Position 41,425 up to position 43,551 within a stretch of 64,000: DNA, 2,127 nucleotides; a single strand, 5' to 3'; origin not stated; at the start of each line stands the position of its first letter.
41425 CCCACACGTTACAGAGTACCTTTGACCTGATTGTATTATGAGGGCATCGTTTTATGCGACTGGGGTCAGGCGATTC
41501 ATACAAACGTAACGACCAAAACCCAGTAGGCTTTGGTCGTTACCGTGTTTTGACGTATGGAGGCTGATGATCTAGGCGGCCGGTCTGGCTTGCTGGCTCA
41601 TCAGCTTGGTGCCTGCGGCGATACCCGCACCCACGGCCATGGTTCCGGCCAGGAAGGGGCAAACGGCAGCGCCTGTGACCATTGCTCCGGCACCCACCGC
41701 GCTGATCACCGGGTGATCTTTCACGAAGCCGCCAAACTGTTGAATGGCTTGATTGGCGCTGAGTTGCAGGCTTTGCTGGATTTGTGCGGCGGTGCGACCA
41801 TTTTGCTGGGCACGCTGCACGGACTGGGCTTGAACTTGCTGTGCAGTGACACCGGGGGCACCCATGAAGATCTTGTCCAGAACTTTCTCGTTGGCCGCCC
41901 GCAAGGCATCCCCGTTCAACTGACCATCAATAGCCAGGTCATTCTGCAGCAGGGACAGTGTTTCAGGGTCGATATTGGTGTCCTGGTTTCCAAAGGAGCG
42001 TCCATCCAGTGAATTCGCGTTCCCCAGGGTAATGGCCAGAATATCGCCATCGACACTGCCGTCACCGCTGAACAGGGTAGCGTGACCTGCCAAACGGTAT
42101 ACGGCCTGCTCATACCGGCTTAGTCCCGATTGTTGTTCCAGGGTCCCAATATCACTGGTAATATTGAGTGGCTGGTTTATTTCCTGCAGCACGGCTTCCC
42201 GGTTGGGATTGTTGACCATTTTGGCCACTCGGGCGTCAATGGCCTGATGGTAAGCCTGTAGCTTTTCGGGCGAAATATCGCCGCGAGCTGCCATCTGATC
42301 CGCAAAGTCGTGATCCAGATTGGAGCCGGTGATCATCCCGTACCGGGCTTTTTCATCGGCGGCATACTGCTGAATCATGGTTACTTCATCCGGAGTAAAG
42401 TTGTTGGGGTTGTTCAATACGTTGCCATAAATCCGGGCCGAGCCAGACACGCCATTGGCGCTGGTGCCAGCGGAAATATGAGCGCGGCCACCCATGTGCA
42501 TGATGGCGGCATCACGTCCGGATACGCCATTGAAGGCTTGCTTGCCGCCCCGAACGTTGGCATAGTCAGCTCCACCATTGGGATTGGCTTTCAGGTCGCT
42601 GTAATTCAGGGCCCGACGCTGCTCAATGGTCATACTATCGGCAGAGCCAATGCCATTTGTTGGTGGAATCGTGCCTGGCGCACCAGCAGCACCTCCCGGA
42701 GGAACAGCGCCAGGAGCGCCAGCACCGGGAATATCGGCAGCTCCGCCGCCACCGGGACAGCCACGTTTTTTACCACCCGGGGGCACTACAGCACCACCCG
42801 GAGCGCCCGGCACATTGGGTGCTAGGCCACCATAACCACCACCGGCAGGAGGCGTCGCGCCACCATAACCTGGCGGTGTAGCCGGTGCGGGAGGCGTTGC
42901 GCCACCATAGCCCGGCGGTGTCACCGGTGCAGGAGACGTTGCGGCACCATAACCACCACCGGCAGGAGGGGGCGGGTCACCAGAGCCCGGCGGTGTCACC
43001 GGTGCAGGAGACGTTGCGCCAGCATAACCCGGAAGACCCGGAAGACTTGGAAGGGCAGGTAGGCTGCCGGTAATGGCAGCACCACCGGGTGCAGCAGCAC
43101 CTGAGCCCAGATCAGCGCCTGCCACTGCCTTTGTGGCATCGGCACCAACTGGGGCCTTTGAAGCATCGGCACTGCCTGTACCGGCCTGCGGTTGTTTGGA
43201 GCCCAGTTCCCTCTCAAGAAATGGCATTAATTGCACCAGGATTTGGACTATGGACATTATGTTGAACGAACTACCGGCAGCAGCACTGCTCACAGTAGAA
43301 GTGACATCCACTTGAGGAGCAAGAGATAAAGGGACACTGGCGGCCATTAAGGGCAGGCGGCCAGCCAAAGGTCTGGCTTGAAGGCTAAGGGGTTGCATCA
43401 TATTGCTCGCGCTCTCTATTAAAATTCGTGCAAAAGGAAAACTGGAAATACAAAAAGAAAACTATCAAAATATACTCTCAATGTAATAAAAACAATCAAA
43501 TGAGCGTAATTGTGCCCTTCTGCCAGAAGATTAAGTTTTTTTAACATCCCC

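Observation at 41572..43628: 609-aa Gly/Pro-repeat protein encoded by 42-bp tandem repeats, with a glycine-zipper tail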

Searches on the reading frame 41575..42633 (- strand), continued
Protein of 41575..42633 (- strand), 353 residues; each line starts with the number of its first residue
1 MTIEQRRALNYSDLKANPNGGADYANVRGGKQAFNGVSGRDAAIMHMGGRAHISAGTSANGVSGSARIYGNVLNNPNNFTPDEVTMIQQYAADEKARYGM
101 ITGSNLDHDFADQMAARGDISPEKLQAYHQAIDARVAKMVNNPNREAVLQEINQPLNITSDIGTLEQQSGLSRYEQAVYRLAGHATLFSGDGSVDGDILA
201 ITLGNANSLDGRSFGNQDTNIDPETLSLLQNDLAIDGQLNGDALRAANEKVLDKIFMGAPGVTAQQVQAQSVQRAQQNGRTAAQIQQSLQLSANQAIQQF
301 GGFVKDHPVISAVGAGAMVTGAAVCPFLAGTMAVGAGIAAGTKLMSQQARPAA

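Call 59: find_encoding_contigs(protein=P0030, flank=8000, max_places=1)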
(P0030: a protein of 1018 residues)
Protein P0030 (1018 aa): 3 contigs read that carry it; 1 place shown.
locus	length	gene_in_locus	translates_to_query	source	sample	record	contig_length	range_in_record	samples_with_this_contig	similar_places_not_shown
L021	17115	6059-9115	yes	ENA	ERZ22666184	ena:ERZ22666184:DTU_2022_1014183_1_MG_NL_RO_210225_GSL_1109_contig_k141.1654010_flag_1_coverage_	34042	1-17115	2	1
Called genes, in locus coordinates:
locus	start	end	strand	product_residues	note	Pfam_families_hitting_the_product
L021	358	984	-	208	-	-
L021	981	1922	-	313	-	-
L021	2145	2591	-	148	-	-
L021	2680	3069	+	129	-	-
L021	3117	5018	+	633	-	PF00672:HAMP, PF00512:HisKA (weak), PF02518:HATPase_c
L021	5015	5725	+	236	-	PF00072:Response_reg, PF00196:GerE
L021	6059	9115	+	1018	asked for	-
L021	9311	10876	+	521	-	PF00221:Lyase_aromatic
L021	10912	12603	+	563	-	PF17391:Urocanase_N, PF01175:Urocanase, PF17392:Urocanase_C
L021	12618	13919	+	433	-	PF01979:Amidohydro_1, PF07969:Amidohydro_3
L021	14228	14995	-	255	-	PF00535:Glycos_transf_2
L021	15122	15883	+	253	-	PF20772:TACO1_YebC_N, PF01709:Transcrip_reg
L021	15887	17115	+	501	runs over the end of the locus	PF04715:, PF00425:Chorismate_bind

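Call 60: find_encoding_contigs(protein=P0057, flank=8000, max_places=1)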
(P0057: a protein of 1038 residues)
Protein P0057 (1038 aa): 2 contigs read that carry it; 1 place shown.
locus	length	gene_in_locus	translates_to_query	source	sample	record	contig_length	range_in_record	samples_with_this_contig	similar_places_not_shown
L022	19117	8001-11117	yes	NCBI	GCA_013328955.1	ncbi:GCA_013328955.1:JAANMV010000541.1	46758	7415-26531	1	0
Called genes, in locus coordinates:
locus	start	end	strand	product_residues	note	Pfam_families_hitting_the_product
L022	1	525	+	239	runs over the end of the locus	PF01061:ABC2_membrane, PF12698:ABC2_membrane_3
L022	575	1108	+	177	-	-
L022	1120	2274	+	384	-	PF00583:Acetyltransf_1 (weak), PF13527:Acetyltransf_9, PF13508:Acetyltransf_7 (weak), PF17668:Acetyltransf_17, PF13530:SCP2_2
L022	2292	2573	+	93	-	PF03745:DUF309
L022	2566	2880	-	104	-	PF13453:Zn_ribbon_TFIIB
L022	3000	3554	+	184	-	-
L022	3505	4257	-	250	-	PF01790:LGT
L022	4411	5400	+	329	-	PF08545:ACP_syn_III, PF08541:ACP_syn_III_C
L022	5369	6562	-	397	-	PF02746:MR_MLE_N, PF13378:MR_MLE_C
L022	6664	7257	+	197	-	-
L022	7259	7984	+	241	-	-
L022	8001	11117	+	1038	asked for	-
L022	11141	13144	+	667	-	-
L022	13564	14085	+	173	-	PF09419:PGP_phosphatase, PF00702:Hydrolase, PF13419:HAD_2 (faint), PF13242:Hydrolase_like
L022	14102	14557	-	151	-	PF00571:CBS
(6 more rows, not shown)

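Call 63: search_protein_families(library=pfam, alignment_id=A3, max_evalue=1)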
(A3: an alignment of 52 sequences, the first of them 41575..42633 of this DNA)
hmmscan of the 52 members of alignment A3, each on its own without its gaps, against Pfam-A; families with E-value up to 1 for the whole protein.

A. member 1, window:41575-42633:- (353 aa): 0 families

B. families by the number of members that match (of 52 scanned): 25 families
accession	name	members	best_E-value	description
PF13405.12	EF-hand_6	2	4.1e-05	EF-hand domain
PF07023.17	DUF1315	2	0.063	Protein of unknown function (DUF1315)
PF01391.23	Collagen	1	4.7e-11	Collagen triple helix repeat (20 copies)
PF13499.12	EF-hand_7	1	0.00068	EF-hand domain pair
PF03153.18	TFIIA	1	0.0019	Transcription factor IIA, alpha/beta subunit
PF00036.39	EF-hand_1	1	0.0019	EF hand domain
PF18842.6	LPD26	1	0.0051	Large polyvalent protein associated domain 26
PF11839.13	Alanine_zipper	1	0.011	Alanine-zipper, major outer membrane lipoprotein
PF13685.12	Fe-ADH_2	1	0.038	Iron-containing alcohol dehydrogenase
PF04422.18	FrhB_FdhB_N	1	0.091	Coenzyme F420 hydrogenase/dehydrogenase, beta subunit N-term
PF04625.18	DEC-1_N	1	0.12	DEC-1 protein, N-terminal region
PF12536.13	DUF3734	1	0.12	Patatin phospholipase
PF03552.20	Cellulose_synt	1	0.12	Cellulose synthase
PF16015.10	Promethin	1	0.19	Promethin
PF14466.11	PLCC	1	0.19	PLAT/LH2 and C2-like Ca2+-binding lipoprotein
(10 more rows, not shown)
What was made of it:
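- One homologue has collagen-triple-helix repeats in its linker (call 63). One homologue has a collagen-like linker (call 63).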

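Call 65: list_cluster_members(proteins=[P0093, P0103, P0040, P0045, P0051, P0075, P0079, P0083, P0084, P0120])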
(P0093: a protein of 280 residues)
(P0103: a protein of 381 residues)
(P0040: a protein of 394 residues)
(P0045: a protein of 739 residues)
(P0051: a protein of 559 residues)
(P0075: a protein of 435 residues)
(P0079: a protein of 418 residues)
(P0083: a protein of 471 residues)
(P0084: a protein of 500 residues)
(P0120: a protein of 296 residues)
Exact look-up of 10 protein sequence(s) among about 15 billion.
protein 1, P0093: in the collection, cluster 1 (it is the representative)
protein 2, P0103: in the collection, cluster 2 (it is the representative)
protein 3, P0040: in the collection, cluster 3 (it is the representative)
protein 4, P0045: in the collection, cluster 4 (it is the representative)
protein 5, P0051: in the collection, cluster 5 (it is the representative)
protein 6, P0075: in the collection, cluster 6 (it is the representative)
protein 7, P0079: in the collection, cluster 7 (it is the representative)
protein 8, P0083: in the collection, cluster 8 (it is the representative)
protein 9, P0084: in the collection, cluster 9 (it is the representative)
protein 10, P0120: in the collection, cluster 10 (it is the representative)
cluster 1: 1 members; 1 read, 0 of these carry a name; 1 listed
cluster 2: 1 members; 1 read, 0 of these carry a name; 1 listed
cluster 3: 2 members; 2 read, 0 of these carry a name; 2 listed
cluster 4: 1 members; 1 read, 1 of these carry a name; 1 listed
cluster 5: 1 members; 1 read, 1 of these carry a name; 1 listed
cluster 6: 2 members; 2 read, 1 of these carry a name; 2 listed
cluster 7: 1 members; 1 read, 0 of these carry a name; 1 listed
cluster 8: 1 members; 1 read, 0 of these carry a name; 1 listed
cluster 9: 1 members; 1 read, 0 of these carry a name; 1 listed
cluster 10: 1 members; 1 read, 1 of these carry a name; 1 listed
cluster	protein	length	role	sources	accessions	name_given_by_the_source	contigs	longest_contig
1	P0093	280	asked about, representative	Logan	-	-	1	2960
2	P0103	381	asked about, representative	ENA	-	-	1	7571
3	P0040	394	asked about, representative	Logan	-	-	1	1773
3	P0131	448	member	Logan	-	-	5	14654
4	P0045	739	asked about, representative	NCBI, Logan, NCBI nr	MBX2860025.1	MAG: hypothetical protein KTR14_02240 [Vampirovibrio sp.] | hypothetical protein [Vampirovibrio sp.]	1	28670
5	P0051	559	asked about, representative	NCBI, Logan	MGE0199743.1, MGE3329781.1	MAG: hypothetical protein AB7P76_02105 [Candidatus Melainabacteria bacterium]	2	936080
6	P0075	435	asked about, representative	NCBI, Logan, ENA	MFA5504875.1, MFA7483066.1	MAG: hypothetical protein WC314_21355 [Vulcanimicrobiota bacterium]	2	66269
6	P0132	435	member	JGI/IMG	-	-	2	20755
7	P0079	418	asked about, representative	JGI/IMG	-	-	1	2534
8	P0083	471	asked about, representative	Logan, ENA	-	-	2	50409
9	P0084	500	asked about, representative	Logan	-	-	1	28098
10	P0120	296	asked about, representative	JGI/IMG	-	hypothetical protein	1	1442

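Call 66: find_encoding_contigs(protein=P0075, flank=10000, max_places=1)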
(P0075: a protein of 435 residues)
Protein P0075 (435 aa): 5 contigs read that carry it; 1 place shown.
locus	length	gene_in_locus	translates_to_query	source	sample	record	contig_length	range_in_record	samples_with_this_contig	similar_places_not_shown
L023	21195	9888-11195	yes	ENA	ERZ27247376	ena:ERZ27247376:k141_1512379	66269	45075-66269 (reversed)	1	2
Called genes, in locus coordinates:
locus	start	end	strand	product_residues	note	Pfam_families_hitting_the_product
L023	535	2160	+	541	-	PF01268:FTHFS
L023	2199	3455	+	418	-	PF00108:Thiolase_N (weak), PF02803:Thiolase_C, PF22691:Thiolase_C_1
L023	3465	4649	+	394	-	PF01139:RtcB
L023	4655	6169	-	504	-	PF00072:Response_reg, PF02518:HATPase_c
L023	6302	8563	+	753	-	PF00082:Peptidase_S8, PF20773:InhA-like_MAM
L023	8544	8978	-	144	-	-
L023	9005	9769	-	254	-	PF01925:TauE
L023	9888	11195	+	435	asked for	-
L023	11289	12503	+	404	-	PF04326:SLFN_AlbA_2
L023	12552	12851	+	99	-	PF03819:MazG (weak)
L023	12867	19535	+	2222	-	-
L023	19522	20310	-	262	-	PF01618:MotA_ExbB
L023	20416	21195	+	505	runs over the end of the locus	PF01464:SLT, PF01520:Amidase_3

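Call 67: find_encoding_contigs(protein=P0051, flank=10000, max_places=1)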
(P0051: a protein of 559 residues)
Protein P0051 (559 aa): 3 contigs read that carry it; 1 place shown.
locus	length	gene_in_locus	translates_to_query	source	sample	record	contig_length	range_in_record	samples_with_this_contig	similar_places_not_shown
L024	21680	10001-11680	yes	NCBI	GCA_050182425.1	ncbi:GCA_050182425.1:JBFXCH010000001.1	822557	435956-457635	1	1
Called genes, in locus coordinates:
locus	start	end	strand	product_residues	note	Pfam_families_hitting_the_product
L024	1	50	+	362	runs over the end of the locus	PF00005:ABC_tran, PF13304:AAA_21 (faint), PF17912:OB_MalK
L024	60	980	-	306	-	-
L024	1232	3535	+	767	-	PF14559:TPR_19 (weak), PF14559:TPR_19 (weak), PF24575:TPR_Slam, PF14559:TPR_19 (weak), PF24575:TPR_Slam (weak), PF23914:TPR_CcmH_CycH, PF00515:TPR_1 (weak), PF14559:TPR_19 (weak), +16 more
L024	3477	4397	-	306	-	PF21068:ATPgraspMvdD (weak)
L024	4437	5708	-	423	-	-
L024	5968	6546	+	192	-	-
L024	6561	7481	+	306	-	PF00990:GGDEF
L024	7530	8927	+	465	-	PF00202:Aminotran_3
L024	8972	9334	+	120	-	PF01242:PTPS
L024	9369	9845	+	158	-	PF01625:PMSR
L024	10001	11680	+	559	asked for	-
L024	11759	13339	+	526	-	PF00221:Lyase_aromatic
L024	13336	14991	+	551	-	PF17391:Urocanase_N, PF01175:Urocanase, PF17392:Urocanase_C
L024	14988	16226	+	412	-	PF01979:Amidohydro_1, PF07969:Amidohydro_3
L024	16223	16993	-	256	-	PF00535:Glycos_transf_2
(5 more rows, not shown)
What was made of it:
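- Closest known: Glycine-zipper membrane toxins. Different: The 106-aa neighbour is missing in other lineages (calls 59, 67).
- P0051 follows msrA (call 67).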

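Call 79: list_cluster_members(proteins=[P0036, P0041, P0053, P0059, P0060, P0064, P0066, P0087, P0089, P0090])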
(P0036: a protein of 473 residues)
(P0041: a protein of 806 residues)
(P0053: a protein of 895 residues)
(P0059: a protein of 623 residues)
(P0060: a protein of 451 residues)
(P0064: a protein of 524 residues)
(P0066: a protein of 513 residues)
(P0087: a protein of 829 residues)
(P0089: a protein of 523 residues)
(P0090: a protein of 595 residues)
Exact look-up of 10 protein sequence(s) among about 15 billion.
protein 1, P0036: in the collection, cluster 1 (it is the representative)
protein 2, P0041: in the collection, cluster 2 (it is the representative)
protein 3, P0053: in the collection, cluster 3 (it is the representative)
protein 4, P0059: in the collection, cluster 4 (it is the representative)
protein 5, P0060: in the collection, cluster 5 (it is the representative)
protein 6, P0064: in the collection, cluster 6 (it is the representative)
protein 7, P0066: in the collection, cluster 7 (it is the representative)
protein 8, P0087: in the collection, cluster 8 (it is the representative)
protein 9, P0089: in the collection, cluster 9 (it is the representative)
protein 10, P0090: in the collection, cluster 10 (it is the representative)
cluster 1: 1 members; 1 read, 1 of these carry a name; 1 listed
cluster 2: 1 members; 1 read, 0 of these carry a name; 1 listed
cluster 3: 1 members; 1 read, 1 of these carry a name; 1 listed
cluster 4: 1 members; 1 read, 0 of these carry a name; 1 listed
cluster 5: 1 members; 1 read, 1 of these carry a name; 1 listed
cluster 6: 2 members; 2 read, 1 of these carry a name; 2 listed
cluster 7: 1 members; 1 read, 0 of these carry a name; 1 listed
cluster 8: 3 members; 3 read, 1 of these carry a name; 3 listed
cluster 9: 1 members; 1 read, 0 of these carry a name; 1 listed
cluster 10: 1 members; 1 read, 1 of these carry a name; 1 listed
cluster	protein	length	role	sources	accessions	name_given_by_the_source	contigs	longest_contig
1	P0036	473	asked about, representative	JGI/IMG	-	hypothetical protein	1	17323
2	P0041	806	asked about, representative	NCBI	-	-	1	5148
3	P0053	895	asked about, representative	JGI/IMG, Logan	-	hypothetical protein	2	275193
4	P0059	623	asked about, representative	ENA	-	-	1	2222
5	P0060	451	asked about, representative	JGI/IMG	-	hypothetical protein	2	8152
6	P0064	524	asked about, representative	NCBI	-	-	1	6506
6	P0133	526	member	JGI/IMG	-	hypothetical protein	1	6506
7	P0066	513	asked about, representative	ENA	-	-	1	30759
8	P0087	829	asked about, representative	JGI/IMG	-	hypothetical protein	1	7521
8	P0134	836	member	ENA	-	-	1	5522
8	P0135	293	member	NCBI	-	-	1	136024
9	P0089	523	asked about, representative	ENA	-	-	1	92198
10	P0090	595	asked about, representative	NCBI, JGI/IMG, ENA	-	hypothetical protein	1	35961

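Call 86: search_protein_families(library=ncbifam, proteins=[P0096, P0101, P0110, P0100, P0099], max_evalue=10)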
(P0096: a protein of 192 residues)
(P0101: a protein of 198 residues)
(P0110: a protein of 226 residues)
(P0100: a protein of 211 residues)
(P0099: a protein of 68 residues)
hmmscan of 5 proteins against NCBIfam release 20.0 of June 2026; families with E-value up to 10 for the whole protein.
P0096 (192 aa): 2 families
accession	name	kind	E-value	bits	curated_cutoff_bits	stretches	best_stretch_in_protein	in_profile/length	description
NF033680.1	exonuc_ExeM-GG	exception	0.0008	17.5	1300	1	10-75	366-432/884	extracellular exonuclease ExeM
NF049931.1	GlyBetbindOsmF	equivalog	0.1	11.6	400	1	99-139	217-257/283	glycine betaine ABC transporter substrate-binding protein OsmF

P0101 (198 aa): 0 families

P0110 (226 aa): 0 families

P0100 (211 aa): 1 family
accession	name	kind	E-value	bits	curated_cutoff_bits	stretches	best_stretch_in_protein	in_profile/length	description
NF007607.0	PRK10254.1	equivalog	0.17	11.9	237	1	158-209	39-91/137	proofreading thioesterase EntH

P0099 (68 aa): 2 families
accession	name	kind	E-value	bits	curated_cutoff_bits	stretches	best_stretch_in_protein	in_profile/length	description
TIGR01409.1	TAT_signal_seq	domain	0.043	14.2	16.7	2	14-31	5-22/29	twin-arginine translocation signal domain-containing protein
TIGR02783.1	TrbL_P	equivalog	1.2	8.5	128.85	1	10-52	255-297/298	P-type conjugative transfer protein TrbL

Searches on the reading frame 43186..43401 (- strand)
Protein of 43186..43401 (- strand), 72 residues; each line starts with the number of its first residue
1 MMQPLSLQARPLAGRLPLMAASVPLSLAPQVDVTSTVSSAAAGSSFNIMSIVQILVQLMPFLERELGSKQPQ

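Call 89: find_homologous_proteins(query=A6, max_evalue=0.01)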
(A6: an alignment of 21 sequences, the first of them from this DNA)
Query A6 (21 sequences): 655 candidates shared short words with the query, none scored E <= 0.01.
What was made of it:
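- The large-database search with it was uninformative (call 89).
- Tried and rejected: No hit, so uninformative (call 89).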
